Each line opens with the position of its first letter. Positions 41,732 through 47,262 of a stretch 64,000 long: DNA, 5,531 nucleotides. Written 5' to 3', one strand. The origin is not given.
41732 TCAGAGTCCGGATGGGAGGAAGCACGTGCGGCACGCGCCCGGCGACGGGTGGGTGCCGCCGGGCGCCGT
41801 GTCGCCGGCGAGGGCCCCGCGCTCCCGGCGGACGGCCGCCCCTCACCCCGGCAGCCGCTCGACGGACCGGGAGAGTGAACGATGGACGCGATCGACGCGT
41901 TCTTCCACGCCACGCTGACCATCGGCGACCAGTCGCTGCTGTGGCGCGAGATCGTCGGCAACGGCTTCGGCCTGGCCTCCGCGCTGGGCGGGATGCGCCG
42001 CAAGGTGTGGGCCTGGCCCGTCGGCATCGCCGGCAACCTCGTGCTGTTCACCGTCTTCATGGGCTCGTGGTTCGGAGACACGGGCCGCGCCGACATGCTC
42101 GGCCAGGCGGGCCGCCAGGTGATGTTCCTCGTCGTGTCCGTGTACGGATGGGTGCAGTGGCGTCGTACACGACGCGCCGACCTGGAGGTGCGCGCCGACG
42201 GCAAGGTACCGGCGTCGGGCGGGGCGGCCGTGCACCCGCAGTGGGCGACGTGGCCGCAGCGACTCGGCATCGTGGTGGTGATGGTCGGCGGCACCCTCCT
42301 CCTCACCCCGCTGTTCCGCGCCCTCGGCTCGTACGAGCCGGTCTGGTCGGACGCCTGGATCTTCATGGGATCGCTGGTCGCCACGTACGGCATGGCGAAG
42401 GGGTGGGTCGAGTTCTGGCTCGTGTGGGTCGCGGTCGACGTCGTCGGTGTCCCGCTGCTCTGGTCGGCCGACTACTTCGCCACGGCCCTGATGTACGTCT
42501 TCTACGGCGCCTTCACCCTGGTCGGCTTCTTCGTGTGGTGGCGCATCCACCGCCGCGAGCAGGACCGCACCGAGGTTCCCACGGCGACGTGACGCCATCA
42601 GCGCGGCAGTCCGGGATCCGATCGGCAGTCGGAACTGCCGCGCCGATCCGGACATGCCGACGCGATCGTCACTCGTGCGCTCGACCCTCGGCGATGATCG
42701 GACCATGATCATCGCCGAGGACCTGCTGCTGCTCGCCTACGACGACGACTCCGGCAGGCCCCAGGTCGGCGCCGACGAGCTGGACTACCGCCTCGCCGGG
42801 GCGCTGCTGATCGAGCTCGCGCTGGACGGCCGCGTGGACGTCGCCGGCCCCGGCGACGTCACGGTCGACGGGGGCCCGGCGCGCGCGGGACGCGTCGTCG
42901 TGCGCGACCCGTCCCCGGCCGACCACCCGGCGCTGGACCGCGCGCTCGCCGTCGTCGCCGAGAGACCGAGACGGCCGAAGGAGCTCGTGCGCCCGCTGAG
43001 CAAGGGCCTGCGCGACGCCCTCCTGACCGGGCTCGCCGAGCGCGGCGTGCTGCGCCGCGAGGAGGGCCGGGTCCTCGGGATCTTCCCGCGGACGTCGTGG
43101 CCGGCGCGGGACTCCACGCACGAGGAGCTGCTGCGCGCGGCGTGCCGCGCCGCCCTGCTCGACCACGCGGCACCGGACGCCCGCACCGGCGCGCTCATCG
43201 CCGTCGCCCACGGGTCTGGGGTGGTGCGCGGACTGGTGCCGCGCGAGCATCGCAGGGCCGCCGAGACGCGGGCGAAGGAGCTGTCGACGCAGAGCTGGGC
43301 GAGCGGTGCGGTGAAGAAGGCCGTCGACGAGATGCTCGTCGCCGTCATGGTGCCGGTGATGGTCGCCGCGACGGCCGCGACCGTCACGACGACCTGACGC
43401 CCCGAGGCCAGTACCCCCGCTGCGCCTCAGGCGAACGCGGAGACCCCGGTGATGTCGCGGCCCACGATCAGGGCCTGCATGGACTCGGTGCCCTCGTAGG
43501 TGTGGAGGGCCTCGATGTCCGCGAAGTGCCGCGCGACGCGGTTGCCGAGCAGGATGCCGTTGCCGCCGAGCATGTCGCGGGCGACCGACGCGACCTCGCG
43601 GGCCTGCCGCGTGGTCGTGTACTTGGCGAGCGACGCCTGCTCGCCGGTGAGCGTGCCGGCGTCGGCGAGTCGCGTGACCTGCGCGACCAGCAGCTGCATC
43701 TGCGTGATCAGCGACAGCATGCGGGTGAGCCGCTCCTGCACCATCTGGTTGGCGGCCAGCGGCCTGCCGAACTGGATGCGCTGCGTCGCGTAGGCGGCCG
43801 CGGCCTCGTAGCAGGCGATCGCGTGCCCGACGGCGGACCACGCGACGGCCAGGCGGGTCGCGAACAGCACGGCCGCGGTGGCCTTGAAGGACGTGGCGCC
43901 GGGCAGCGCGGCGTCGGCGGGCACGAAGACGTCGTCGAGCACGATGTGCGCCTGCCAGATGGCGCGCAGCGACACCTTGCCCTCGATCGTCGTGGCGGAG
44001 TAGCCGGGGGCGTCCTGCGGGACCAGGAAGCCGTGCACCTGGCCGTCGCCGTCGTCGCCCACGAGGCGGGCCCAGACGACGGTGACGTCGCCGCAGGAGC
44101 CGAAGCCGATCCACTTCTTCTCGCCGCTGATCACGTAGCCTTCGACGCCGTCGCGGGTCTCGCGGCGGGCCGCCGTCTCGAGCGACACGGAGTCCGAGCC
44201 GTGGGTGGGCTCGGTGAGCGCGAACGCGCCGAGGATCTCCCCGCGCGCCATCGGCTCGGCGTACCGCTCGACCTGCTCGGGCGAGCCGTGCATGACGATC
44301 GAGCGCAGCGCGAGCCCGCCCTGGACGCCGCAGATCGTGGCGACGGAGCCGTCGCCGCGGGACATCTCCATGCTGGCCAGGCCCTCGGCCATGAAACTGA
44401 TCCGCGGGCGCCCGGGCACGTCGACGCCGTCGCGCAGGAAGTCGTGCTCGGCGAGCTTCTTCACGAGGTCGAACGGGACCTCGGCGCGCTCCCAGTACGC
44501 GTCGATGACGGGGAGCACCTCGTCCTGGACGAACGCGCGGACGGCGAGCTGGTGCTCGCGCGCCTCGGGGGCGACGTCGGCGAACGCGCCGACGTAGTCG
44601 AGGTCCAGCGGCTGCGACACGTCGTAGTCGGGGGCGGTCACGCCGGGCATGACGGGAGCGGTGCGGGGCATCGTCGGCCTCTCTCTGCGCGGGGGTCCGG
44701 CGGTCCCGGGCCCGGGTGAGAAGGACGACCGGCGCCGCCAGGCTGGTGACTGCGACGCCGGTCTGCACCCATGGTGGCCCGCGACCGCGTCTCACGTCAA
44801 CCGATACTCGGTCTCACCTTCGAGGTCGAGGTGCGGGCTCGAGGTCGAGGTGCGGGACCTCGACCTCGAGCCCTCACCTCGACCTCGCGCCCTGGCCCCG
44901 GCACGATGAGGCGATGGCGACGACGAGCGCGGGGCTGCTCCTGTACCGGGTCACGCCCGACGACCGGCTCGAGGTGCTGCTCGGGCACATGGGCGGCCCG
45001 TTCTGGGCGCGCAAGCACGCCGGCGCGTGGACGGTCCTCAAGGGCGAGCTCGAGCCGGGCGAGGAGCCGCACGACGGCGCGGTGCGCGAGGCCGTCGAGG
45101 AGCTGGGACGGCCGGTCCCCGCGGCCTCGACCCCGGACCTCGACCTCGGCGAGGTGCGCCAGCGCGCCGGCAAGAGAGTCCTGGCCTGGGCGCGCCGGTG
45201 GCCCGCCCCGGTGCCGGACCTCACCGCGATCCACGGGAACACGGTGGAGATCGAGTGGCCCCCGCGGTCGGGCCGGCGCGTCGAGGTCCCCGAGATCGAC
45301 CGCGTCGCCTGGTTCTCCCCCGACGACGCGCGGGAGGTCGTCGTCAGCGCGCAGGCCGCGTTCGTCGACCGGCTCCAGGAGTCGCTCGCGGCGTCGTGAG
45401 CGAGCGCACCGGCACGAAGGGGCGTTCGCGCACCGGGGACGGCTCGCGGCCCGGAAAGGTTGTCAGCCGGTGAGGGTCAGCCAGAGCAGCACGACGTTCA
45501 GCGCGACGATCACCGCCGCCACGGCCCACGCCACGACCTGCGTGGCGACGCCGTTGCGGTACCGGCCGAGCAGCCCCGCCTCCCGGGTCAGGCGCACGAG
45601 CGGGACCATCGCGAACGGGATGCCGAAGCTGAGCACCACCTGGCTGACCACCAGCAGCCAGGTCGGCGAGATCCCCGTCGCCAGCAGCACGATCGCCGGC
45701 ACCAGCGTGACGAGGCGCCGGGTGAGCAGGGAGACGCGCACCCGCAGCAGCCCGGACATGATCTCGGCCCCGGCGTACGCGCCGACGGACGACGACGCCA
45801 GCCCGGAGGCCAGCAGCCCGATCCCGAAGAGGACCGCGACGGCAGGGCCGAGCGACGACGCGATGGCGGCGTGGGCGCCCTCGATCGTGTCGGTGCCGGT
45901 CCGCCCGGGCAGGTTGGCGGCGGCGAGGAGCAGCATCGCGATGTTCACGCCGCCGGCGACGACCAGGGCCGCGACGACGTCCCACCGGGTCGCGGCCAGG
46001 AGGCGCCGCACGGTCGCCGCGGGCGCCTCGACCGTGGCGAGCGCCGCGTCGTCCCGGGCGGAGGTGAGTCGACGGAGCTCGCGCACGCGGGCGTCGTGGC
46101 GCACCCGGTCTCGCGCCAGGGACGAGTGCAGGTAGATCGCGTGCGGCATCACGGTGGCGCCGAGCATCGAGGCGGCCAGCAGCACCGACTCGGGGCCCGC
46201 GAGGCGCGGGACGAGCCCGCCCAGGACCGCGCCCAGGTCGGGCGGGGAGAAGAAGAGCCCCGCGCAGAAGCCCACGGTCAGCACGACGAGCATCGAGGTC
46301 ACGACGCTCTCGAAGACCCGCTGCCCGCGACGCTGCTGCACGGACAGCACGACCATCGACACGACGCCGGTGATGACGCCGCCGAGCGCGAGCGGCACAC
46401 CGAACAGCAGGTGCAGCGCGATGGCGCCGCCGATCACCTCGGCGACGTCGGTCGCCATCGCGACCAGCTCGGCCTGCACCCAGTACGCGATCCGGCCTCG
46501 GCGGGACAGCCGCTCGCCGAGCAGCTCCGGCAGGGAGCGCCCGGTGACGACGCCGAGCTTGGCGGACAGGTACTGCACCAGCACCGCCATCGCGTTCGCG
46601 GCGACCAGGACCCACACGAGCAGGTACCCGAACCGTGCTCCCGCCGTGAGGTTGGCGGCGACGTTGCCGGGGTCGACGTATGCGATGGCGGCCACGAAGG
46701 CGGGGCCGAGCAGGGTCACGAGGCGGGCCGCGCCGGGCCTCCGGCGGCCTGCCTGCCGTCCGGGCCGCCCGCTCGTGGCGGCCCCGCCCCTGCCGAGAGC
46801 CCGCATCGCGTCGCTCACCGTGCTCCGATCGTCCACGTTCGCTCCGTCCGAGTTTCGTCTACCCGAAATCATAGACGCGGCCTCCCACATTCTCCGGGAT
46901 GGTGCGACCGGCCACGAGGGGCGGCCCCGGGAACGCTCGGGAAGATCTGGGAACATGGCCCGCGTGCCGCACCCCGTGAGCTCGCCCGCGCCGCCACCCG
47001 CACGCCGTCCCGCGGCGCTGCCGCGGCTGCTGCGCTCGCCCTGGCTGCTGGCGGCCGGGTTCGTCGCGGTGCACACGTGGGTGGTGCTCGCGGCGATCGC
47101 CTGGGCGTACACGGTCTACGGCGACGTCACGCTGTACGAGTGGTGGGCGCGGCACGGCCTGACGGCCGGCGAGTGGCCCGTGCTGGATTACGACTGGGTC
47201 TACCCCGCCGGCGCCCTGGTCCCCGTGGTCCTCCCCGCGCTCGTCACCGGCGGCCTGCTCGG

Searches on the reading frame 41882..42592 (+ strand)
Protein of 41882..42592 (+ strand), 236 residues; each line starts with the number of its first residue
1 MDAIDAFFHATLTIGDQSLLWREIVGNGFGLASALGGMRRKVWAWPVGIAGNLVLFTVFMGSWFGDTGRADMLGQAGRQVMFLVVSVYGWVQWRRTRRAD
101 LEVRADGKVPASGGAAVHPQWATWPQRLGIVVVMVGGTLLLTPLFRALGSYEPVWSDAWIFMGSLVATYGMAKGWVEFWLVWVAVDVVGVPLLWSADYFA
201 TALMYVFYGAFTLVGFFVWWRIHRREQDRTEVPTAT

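Call 22: search_protein_families(library=pfam, proteins=[window:41882-42592:+], max_evalue=0.00001)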
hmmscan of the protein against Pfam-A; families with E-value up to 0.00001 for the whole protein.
window:41882-42592:+ (236 aa): 1 family
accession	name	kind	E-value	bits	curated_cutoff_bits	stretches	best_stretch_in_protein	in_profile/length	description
PF04973.17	NMN_transporter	-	7.7e-45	153.4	27.3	1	21-221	2-175/175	Nicotinamide mononucleotide transporter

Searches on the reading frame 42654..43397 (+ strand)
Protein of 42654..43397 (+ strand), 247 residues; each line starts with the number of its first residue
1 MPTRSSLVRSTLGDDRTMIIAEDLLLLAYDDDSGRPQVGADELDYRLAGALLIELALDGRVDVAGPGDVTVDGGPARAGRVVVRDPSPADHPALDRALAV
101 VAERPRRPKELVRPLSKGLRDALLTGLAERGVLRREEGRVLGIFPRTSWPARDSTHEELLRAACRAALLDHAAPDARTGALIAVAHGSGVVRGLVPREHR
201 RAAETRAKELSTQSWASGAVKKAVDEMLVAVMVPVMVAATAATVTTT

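Call 22: search_protein_families(library=pfam, proteins=[window:42654-43397:+], max_evalue=0.00001)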
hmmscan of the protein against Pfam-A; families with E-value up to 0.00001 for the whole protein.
window:42654-43397:+ (247 aa): 1 family
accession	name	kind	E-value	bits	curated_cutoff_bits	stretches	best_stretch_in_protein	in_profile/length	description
PF05719.16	GPP34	-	3.1e-61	207.4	29.1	1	20-227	1-201/201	Golgi phosphoprotein 3 (GPP34)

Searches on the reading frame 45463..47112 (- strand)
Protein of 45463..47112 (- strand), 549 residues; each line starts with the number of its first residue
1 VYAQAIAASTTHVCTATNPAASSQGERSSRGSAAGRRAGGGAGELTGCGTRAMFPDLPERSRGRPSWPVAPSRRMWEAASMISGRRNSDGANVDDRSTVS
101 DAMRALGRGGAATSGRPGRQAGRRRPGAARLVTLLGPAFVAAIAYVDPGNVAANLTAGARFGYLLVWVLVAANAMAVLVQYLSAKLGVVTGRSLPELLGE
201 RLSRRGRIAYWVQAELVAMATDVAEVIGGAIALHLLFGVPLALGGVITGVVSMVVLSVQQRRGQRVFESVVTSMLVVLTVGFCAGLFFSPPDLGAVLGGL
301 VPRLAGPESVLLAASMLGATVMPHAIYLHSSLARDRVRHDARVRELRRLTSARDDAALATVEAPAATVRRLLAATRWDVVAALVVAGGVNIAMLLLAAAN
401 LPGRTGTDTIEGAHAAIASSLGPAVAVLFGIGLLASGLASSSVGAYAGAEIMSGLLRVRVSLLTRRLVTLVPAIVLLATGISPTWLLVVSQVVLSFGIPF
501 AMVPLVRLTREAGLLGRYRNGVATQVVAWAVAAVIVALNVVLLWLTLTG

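Call 22: search_protein_families(library=pfam, proteins=[window:45463-47112:-], max_evalue=0.00001)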
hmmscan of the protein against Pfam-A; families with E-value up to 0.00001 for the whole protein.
window:45463-47112:- (549 aa): 1 family
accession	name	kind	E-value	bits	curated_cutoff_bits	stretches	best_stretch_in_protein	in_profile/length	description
PF01566.24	Nramp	-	1.9e-105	353.3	29.8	1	151-521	1-356/357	Natural resistance-associated macrophage protein-like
